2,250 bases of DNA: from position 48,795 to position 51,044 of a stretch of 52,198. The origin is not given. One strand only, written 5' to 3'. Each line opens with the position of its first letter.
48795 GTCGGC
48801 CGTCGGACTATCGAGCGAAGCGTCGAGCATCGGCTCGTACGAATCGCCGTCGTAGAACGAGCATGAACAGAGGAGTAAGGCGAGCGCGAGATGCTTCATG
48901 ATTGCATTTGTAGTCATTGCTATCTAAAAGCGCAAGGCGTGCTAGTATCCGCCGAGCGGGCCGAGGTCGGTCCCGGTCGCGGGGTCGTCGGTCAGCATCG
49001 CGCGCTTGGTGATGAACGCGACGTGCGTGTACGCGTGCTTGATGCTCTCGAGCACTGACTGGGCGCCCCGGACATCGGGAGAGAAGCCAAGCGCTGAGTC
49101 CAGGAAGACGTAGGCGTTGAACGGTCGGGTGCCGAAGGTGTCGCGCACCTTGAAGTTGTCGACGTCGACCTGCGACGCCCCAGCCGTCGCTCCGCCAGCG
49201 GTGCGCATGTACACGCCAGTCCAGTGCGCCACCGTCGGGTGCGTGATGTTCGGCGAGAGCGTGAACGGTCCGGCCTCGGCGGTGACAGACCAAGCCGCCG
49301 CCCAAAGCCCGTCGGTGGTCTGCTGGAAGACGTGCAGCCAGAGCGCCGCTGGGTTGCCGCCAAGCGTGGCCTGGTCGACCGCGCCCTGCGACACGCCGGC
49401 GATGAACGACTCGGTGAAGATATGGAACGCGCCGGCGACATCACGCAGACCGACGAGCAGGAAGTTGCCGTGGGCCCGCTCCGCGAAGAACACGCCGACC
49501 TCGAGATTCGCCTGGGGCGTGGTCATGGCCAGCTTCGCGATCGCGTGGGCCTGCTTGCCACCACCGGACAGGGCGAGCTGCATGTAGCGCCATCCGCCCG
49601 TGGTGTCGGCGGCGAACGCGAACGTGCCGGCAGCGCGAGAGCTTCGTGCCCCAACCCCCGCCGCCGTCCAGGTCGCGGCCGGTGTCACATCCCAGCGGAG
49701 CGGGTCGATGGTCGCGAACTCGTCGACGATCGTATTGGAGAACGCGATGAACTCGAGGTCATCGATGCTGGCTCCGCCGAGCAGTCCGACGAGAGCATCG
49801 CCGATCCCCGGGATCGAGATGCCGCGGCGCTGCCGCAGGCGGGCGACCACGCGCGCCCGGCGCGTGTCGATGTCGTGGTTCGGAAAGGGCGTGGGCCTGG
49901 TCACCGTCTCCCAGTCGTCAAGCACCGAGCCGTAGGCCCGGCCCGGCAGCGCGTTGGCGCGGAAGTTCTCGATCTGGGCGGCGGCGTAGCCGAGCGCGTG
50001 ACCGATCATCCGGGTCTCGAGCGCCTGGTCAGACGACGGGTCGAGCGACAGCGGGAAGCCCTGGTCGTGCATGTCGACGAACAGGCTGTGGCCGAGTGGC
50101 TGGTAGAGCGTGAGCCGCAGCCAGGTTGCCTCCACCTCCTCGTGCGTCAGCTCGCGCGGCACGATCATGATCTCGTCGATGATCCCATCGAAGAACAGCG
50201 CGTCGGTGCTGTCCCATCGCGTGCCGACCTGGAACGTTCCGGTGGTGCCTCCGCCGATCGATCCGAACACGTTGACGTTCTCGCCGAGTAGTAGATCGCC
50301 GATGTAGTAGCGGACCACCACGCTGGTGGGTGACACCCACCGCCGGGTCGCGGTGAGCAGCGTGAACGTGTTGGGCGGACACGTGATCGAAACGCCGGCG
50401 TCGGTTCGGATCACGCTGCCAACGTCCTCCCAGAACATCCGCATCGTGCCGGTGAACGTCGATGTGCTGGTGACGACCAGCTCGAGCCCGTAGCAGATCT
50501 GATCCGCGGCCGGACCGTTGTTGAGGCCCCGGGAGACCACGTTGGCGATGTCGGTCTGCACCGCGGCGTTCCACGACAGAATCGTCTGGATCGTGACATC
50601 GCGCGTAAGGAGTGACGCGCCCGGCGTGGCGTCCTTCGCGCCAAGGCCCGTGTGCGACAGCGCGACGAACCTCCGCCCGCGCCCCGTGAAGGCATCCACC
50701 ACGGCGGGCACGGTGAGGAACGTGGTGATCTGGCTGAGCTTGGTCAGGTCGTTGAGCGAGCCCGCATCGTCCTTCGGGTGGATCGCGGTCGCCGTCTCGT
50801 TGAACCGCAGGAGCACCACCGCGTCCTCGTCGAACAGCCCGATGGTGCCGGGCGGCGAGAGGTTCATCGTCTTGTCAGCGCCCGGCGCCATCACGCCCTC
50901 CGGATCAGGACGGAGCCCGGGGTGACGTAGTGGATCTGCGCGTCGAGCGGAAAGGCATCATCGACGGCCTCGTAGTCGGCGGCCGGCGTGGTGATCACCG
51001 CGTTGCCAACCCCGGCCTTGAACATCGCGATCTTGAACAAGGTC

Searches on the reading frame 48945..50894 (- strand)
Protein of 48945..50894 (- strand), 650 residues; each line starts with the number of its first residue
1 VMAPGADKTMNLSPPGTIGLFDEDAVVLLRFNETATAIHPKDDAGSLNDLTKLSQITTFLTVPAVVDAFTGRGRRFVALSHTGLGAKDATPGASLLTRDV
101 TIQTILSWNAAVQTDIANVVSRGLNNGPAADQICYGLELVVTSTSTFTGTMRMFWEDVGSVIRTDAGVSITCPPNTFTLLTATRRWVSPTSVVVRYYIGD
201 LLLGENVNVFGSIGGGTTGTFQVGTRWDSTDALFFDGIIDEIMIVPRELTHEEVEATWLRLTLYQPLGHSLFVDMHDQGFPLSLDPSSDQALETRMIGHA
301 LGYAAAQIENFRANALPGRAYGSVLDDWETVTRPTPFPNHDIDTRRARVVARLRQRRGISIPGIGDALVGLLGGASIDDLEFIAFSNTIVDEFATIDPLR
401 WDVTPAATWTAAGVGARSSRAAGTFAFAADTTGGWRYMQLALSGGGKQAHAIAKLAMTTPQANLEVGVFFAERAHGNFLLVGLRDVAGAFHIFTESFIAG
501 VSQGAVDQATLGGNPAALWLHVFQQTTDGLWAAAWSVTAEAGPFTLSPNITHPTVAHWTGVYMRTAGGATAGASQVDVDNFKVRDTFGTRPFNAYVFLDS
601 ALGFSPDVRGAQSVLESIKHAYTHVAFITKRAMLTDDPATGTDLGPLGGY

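Call 59: find_related_loci(query=A6, collection=genome_contigs, flank=10000)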
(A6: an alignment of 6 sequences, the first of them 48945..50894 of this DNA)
Query A6 (650 aa) in genome_contigs; peptide patterns used: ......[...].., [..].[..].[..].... (x = any residue, [..] = any of these).
204 stretches matched a pattern; 2 encode a relative of the query (tblastn E <= 1e-3); 2 distinct loci.
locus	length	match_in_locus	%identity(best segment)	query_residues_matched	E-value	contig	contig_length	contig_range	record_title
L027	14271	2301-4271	50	1-648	8e-180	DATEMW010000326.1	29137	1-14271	MAG TPA_asm: Candidatus Methylomirabilota bacterium isolate SMAG_U8953 k141_2326217, whole genome shotgun sequence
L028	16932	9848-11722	31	27-648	9e-73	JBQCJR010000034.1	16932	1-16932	MAG: Kofleriaceae bacterium isolate bin995 k127_4729028, whole genome shotgun sequence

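Call 102: search_dna_similar(query=window:48945-50894:-, collection=phages, mode=protein, max_evalue=0.00001, max_rows=10)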
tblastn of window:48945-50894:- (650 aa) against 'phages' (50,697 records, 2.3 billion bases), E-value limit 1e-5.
No match.
